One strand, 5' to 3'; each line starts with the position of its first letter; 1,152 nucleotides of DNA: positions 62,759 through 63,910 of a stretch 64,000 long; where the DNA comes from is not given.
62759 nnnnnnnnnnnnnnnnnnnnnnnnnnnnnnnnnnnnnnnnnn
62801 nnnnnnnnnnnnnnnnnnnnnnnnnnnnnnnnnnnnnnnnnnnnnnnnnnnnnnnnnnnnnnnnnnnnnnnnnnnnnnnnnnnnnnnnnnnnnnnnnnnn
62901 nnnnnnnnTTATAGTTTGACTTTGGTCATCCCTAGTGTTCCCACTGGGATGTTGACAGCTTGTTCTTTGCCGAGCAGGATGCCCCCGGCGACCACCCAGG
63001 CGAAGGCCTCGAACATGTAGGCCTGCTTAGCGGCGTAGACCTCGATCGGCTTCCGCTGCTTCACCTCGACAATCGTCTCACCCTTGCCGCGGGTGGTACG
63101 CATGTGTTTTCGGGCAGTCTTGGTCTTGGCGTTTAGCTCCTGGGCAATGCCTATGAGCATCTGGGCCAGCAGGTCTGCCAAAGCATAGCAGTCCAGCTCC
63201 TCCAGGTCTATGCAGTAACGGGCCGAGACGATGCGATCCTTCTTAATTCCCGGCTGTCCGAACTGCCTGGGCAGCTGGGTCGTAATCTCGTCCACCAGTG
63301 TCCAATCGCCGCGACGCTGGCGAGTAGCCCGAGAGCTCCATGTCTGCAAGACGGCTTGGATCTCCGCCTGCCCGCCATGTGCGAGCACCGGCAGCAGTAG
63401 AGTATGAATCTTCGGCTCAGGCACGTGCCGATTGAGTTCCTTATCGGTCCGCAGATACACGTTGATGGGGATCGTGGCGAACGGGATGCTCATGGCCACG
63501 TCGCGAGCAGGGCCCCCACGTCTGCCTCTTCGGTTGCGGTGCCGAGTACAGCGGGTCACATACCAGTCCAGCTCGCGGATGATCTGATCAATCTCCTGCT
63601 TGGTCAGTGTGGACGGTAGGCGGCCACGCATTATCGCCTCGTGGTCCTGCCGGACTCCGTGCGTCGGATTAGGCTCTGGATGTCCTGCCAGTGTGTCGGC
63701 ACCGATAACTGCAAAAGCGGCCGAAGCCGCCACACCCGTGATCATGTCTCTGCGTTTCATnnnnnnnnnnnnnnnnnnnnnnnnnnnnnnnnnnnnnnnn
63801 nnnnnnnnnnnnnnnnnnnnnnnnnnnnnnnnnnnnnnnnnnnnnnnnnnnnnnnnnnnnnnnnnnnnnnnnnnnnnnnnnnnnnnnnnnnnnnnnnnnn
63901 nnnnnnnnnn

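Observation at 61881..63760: Capsid-motif protein with a twin-arginine-type leader, next to a papain-family peptidase and an exported thioredoxin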

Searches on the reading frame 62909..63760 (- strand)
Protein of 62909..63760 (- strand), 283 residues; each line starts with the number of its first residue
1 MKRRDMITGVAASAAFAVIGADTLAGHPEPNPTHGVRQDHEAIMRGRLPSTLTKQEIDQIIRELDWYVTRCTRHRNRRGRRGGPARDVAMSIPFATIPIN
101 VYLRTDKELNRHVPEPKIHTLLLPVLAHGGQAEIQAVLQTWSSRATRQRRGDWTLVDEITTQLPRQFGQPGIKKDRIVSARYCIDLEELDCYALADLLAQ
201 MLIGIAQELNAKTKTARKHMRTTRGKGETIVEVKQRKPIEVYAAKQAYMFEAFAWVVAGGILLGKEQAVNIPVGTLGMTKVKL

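Call 6: search_protein_families(library=pfam, proteins=[window:62909-63760:-], max_evalue=1)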
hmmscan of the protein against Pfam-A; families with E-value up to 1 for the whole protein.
window:62909-63760:- (283 aa): 0 families

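Call 7: search_protein_families(library=phrogs, proteins=[window:62909-63760:-], max_evalue=1)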
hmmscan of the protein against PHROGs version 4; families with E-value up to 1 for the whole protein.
window:62909-63760:- (283 aa): 0 families

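Call 9: search_dna_similar(query=window:62909-63760:-, collection=phages, mode=protein, max_rows=20, max_evalue=0.01)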
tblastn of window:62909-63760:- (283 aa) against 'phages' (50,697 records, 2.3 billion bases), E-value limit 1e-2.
No match.

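Call 12: find_homologous_proteins(query=window:62909-63760:-, max_evalue=0.001)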
Query window:62909-63760:- (283 aa): 2 proteins with E <= 0.001 among 3534 candidates.
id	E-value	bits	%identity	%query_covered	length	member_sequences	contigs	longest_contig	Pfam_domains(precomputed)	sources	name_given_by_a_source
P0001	4.5e-186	635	100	100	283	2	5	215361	-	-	-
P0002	4.7e-39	152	37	98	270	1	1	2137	-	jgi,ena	-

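Call 14: find_encoding_contigs(protein=P0001, flank=10000, max_places=6)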
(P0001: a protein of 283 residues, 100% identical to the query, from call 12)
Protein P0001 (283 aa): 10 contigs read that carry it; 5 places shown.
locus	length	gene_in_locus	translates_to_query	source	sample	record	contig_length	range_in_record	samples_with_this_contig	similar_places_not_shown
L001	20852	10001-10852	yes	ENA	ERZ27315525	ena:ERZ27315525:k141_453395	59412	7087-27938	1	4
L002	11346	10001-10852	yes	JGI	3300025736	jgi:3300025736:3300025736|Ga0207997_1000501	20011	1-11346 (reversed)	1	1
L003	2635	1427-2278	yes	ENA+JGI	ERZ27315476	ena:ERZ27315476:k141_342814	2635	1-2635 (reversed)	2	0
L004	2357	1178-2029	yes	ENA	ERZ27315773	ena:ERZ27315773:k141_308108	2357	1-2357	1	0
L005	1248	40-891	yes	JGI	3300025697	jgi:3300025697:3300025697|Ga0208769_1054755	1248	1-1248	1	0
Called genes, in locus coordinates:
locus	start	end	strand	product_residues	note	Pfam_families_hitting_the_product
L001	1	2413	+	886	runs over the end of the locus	-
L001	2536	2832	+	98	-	-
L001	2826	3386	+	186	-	-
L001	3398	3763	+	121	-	-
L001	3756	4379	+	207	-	PF13578:Methyltransf_24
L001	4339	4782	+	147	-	-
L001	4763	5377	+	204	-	-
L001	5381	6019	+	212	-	-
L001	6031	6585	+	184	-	-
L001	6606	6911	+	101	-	-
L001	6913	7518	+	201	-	-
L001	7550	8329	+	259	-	-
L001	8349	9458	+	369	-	PF26125:AcrVA2-like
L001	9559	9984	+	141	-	-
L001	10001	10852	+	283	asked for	-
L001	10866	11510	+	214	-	PF00112:Peptidase_C1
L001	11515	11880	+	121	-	PF00085:Thioredoxin (weak)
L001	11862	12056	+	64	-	-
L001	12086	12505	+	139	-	-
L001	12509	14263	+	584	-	-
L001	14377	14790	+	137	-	-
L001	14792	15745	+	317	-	-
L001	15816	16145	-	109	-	-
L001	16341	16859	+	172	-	-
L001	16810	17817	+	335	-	-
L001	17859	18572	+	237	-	-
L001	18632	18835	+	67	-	PF00313:CSD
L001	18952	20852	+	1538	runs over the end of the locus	-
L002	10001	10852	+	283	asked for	-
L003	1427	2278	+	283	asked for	-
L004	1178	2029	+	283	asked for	-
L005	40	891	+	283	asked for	-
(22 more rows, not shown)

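Call 17: find_encoding_contigs(protein=P0002, flank=10000)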
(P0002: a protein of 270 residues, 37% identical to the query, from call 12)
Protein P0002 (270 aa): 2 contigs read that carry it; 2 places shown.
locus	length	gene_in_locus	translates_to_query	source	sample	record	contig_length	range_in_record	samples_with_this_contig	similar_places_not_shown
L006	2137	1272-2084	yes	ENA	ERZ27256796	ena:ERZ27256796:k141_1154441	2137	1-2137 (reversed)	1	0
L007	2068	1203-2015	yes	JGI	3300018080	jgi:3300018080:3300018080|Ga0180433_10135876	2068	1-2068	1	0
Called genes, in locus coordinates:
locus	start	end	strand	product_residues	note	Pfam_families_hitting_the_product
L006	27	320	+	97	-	-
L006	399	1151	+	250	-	-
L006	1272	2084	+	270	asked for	-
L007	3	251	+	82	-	?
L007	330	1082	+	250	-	-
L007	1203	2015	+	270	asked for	-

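Call 23: search_protein_families(library=ncbifam, proteins=[window:62909-63760:-, P0002], max_evalue=10)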
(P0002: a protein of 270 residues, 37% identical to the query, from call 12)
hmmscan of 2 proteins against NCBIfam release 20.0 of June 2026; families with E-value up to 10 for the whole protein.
window:62909-63760:- (283 aa): 0 families

P0002 (270 aa): 0 families

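Call 24: predict_structure(alignment_id=A1)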
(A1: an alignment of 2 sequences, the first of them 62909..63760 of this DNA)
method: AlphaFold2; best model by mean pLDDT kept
length: 283 residues; sequences in the alignment: 2
mean_pLDDT: 31.4   pTM: 0.21
mean pLDDT of the five models: 31.4, 29.8, 29.4, 28.4, 28.3
residues with pLDDT >= 90: 0; 70-90: 0; 50-70: 0; < 50: 283
segments of 3 or more residues with pLDDT < 50: 1-283
pLDDT, mean of each block of 10 residues (from residue 1): 26 27 31 32 33 36 38 36 33 25 27 31 31 32 29 29 37 30 30 35 38 33 34 28 34 35 28 23 21
secondary structure, 60 per line:
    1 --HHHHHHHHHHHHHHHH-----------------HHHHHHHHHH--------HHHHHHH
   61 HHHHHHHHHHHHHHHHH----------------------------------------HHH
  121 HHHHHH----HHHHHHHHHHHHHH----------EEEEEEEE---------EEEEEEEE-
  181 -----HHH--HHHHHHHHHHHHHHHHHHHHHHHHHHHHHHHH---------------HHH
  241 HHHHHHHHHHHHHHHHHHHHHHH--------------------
elements in order: H3-18 H36-45 H54-77 H118-126 H131-144 E155-162 E172-179 H191-222 H238-263
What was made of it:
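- Tried and rejected: The alignment of the window protein and P0002 gave an unusable model (pLDDT 31, call 24).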

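Call 25: search_protein_representatives(alignment_id=A1)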
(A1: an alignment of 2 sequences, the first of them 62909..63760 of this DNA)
Query: 2 sequences, 284 profile positions. Proteins with E-value up to 0.001 (for the whole library): 95; up to 1e-10: 50; up to 1e-30: 2. The best 95 are listed.
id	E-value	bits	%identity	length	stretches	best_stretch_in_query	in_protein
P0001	2.0e-164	562.4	-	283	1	1-284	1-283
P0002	1.9e-153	526.4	-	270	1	1-282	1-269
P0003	3.9e-27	111.9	-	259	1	2-262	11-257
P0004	4.2e-27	111.8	-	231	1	61-264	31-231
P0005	3.6e-25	105.5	-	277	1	53-280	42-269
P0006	2.4e-24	102.8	-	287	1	2-278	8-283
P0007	1.6e-22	96.8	-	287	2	50-222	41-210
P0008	4.8e-22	95.2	-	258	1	55-263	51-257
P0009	1.7e-21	93.4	-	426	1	87-267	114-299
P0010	5.4e-21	91.8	-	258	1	54-265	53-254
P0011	6.1e-20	88.3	-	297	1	78-269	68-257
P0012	1.2e-19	87.3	-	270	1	1-264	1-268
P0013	1.8e-19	86.8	-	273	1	3-270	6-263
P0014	3.2e-19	86.0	-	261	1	62-263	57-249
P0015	7.3e-19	84.8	-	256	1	55-263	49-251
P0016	1.2e-18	84.1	-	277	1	2-269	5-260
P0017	2.1e-18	83.3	-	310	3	76-223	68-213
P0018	3.4e-18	82.6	-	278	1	86-224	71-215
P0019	1.8e-17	80.2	-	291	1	3-263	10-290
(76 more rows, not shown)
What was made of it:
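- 62909..63760 (-): 283-aa gene: a Tat-leader, MCP-derived protein. It is the founding window member of a new family. An exhaustive HMMER search found 95 family representatives (call 25).
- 95 representatives at E < 1e-3 and 50 at E < 1e-10 among 1.84 billion proteins (call 25).
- Tried and rejected: The family came from the exhaustive HMMER search (call 25).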

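Call 30: find_homologous_proteins(query=A2, max_evalue=0.00001)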
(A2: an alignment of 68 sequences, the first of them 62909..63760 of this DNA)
Query A2 (68 sequences) (283 aa, profile of the alignment): 3 proteins with E <= 0.00001 among 8000 candidates.
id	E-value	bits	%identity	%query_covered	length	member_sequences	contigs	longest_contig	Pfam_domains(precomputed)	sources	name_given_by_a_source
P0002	1.1e-66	243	37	98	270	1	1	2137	-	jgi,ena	-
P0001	1.1e-63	233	100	100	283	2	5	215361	-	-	-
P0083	3.2e-49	186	23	61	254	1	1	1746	-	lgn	-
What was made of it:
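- Tried and rejected: It scored only 3 proteins (call 30).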

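Call 35: find_related_loci(query=A3, collection=viral_contigs, flank=10000)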
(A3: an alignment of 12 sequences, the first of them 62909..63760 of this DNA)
Query A3 (283 aa) in viral_contigs; peptide patterns used: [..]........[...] (x = any residue, [..] = any of these).
33 stretches matched a pattern; 6 encode a relative of the query (tblastn E <= 1e-3); 6 distinct loci.
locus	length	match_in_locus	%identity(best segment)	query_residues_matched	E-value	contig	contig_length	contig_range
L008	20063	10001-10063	67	84-104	2e-4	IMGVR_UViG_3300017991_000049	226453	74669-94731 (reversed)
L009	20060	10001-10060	70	82-104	2e-4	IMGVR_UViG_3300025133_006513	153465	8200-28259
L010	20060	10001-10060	70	82-104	2e-4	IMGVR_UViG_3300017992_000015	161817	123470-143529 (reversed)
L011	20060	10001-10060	70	82-104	2e-4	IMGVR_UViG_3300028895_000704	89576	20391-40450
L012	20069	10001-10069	62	82-107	4e-4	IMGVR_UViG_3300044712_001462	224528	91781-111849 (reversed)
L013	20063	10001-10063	62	84-104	4e-4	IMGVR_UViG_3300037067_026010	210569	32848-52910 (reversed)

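Call 38: find_encoding_contigs(protein=P0003, flank=10000, max_places=3)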
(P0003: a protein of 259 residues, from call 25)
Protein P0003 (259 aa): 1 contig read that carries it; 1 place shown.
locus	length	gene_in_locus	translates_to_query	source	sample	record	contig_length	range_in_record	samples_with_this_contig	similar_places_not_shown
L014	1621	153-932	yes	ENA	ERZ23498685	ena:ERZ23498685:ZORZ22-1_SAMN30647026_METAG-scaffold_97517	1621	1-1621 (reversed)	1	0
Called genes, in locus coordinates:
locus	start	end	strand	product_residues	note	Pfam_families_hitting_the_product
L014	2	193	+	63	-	?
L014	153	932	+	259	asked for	-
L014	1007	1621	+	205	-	?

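Call 39: find_encoding_contigs(protein=P0004, flank=10000, max_places=3)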
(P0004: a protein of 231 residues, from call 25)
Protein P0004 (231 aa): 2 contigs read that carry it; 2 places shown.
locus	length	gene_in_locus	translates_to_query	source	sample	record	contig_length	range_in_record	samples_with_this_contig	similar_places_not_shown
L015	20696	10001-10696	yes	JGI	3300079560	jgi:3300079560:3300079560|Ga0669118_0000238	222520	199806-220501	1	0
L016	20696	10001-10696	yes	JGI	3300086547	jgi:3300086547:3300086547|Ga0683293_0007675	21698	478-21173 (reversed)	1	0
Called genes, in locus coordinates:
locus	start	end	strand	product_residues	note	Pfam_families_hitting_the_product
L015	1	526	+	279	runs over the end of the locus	PF02086:MethyltransfD12 (weak)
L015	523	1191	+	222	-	-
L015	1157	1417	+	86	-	-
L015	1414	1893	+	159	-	-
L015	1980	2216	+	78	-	-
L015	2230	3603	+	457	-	-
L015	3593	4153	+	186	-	PF00156:Pribosyltran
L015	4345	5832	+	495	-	-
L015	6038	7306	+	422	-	-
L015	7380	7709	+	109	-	-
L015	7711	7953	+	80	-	-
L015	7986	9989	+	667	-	-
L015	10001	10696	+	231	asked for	-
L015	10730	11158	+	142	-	-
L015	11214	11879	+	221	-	PF00535:Glycos_transf_2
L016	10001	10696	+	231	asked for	-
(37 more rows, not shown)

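Call 40: predict_structure(alignment_id=A2)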
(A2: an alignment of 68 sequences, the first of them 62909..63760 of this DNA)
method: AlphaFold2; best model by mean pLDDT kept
length: 283 residues; sequences in the alignment: 68
mean_pLDDT: 85.5   pTM: 0.80
mean pLDDT of the five models: 85.5, 84.9, 84.0, 83.8, 83.1
residues with pLDDT >= 90: 186; 70-90: 41; 50-70: 43; < 50: 13
segments of 3 or more residues with pLDDT < 50: 17-20, 22-24, 279-283
pLDDT, mean of each block of 10 residues (from residue 1): 67 52 51 53 67 97 97 94 78 88 95 98 97 97 86 89 87 94 98 97 95 95 93 95 97 97 89 62 46
secondary structure, 60 per line:
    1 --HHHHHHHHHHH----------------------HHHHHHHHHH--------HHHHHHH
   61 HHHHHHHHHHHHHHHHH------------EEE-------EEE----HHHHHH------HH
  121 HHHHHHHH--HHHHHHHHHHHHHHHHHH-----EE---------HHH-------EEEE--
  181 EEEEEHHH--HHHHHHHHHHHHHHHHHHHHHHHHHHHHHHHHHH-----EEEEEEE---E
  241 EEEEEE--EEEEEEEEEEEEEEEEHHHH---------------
elements in order: H3-13 H36-45 H54-77 E90-92 E100-102 H107-112 H119-128 H131-148 E175-178 E181-185 H191-224 E230-236 E240-246 E249-264 H265-268
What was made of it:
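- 62909..63760 (-): The AF2 model has pLDDT 85.5 and pTM 0.80 (call 40).
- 63683..63760 (-): Twin-arginine (Tat) signal peptide, residues 1-26: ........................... Possible cleavage after IGA21 or LAG26. The AF2 model is disordered or low-confidence over residues 14-50 (call 40).
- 63245..63445 (-): Residues 106-172: family-specific helical insertion where the MCP has only the E-loop turn (IRGPRY). It contains the conserved PEPxI motif. AF2 predicts helices 107-112, 119-128 and 131-148 at high pLDDT (call 40).
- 63089..63238 (-): Residues 175-224: descending E-loop strand (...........) plus a long helix that corresponds to the MCP spine helix. AF2 predicts strands E175-178 and E181-185 and helix H191-224 (call 40).
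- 62969..63073 (-): Residues 230-264: three beta strands corresponding to the C-terminal P-domain strands of the MCP (…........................). AF2 predicts strands E230-236, E240-246 and E249-264 (call 40).
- On HK97-fold major capsid protein: The AF2 model goes straight from helix 191-224 to strands 230-264 (call 40).
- Closest known: Encapsulins. Different: None of their defining features is met here (calls 6, 40).
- There is no A-domain (call 40). A Pro-rich, low-confidence linker follows the leader (call 40).
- Tried and rejected: It worked only with the 68-sequence family alignment (call 40).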

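Call 43: find_encoding_contigs(protein=P0006, flank=8000, max_places=2)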
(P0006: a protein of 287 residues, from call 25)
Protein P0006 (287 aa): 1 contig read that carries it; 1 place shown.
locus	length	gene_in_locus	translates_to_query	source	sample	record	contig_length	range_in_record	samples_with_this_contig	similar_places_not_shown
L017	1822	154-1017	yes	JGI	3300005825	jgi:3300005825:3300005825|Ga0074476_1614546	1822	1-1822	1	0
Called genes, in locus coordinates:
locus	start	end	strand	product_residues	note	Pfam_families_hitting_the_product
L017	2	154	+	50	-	?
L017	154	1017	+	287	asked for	-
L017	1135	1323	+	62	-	-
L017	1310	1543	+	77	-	-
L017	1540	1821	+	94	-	?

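Call 44: find_encoding_contigs(protein=P0012, flank=8000, max_places=2)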
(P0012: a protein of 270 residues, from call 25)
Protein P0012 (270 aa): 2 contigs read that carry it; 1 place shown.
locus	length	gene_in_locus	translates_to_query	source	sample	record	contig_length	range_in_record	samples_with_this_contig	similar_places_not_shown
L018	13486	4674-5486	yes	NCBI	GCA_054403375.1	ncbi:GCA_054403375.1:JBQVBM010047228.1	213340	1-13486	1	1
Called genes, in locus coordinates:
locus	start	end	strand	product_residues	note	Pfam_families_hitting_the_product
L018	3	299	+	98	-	?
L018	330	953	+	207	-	-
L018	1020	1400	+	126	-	-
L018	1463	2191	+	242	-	-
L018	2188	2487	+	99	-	-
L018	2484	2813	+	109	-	-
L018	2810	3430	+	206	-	-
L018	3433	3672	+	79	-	-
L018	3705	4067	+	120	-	-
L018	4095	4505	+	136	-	-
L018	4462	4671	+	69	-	-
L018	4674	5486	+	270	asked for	-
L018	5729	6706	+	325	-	-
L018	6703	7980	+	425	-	-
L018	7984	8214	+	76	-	-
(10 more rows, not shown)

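Call 45: fold_search(model_id=the predicted structure, library=pdb)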
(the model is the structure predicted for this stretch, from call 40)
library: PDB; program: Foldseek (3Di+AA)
matches with E <= 10: 357; with E <= 0.001: 0
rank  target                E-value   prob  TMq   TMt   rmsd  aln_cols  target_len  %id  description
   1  3fzb_G                3.0e-01  0.15  0.19  0.34  12.1       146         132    7  Crystal structure of the tail terminator protein from phage lambda (gpU-WT) (released 2009-05-26)
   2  3fz2_C                3.2e-01  0.12  0.18  0.32  16.0       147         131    6  Crystal structure of the tail terminator protein from phage lambda (gpU-D74A) (released 2009-05-26)
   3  3fzb_D                4.9e-01  0.10  0.19  0.33  12.1       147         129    7  Crystal structure of the tail terminator protein from phage lambda (gpU-WT) (released 2009-05-26)
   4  9lwa_B                4.9e-01  0.06  0.12  0.20  14.4       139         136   11  Bacteriophage Mycofy1 distal head-to-tail interface (C6 symmetry) (released 2025-04-16)
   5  3fzb_H                5.6e-01  0.09  0.17  0.30  15.9       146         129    8  Crystal structure of the tail terminator protein from phage lambda (gpU-WT) (released 2009-05-26)
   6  8qkh_G                5.6e-01  0.08  0.14  0.14   8.2        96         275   11  Neck of phage 812 virion (C6) (released 2024-09-25)
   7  8xap_B                8.5e-01  0.16  0.14  0.38   5.7        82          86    4  Thermostable and acid-tolerant DNA-binding protein (released 2024-12-11)
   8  9a7h_B                9.0e-01  0.05  0.13  0.26  12.0       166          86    6  Integrative model of YUND-SP5S by crosslinking MS and deep learning (released 2024-09-18)
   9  9cuy_L                9.0e-01  0.02  0.13  0.14  19.3       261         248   10  Bacteriophage PhiTE extended baseplate (released 2025-04-16)
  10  3fzb_E                9.6e-01  0.06  0.17  0.30  15.3       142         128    8  Crystal structure of the tail terminator protein from phage lambda (gpU-WT) (released 2009-05-26)
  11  7fj1_0                9.6e-01  0.06  0.11  0.03  32.1       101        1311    9  Cryo-EM structure of pseudorabies virus C-capsid (released 2022-06-22)
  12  3jc8_Oa               9.6e-01  0.04  0.14  0.18  29.3       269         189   11  Architectural model of the type IVa pilus machine in a piliated state (released 2016-03-16)
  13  7uoi                  1.0e+00  0.03  0.14  0.11  25.6       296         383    8  Crystallographic structure of DapE from Enterococcus faecium (released 2023-04-12)
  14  3fz2_A                1.1e+00  0.08  0.17  0.32  15.8       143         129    7  Crystal structure of the tail terminator protein from phage lambda (gpU-D74A) (released 2009-05-26)
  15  8hqo_a                1.1e+00  0.04  0.11  0.17   9.7       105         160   10  Neck of DT57C bacteriophage in the full state (released 2023-12-13)
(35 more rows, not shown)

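Call 46: fold_search(model_id=the predicted structure, library=viral)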
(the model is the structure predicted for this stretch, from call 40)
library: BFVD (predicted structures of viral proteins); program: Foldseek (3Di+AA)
matches with E <= 10: 608; with E <= 0.001: 0
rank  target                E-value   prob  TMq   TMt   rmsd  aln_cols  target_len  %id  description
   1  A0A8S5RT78            1.5e-02  0.41  0.18  0.28  15.9       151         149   15  Uncharacterized protein [Caudovirales sp. gcode 4]
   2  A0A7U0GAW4            2.4e-02  0.90  0.32  0.44   7.1       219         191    8  (no name in the UniProt tables at hand)
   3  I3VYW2                3.6e-02  0.20  0.15  0.24  16.9       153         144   11  (no name in the UniProt tables at hand)
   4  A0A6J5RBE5            4.6e-02  0.11  0.13  0.17  19.4       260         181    8  SCP domain-containing protein [uncultured Caudovirales phage]
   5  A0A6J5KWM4            4.9e-02  0.10  0.14  0.17  16.7       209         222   11  Uncharacterized protein [uncultured Caudovirales phage]
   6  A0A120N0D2            5.2e-02  0.28  0.16  0.25   7.1       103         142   10  (no name in the UniProt tables at hand)
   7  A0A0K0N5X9            7.1e-02  0.20  0.17  0.28  13.9       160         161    9  Uncharacterized protein [Tsukamurella phage TIN4]
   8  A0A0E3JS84            7.1e-02  0.15  0.16  0.23  13.7       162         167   11  (no name in the UniProt tables at hand)
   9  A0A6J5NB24            8.0e-02  0.10  0.13  0.22  17.9       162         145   14  Tail completion protein [uncultured Caudovirales phage]
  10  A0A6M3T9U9            8.0e-02  0.07  0.13  0.19  18.4       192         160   13  Uncharacterized protein [Sphingomonas phage Lucius]
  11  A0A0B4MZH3            9.5e-02  0.06  0.11  0.09  22.2       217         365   10  Major capsid protein [Streptococcus phage SOCP]
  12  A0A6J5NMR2            1.1e-01  0.18  0.18  0.33  16.1       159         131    8  Uncharacterized protein [uncultured Caudovirales phage]
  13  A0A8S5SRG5            1.1e-01  0.12  0.13  0.18  16.7       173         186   10  Uncharacterized protein [Siphoviridae sp. ctLdn10]
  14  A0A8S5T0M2            1.1e-01  0.09  0.14  0.23  20.1       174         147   10  Minor tail protein [Siphoviridae sp. ctiJm4]
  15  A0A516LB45            1.4e-01  0.20  0.18  0.32  14.5       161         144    8  (no name in the UniProt tables at hand)
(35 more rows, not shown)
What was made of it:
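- On HK97-fold major capsid protein: Capsid-protein hits have a query TM-score of about 0.1 (calls 45, 46).
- Tried and rejected: Nothing was significant (calls 45, 46).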
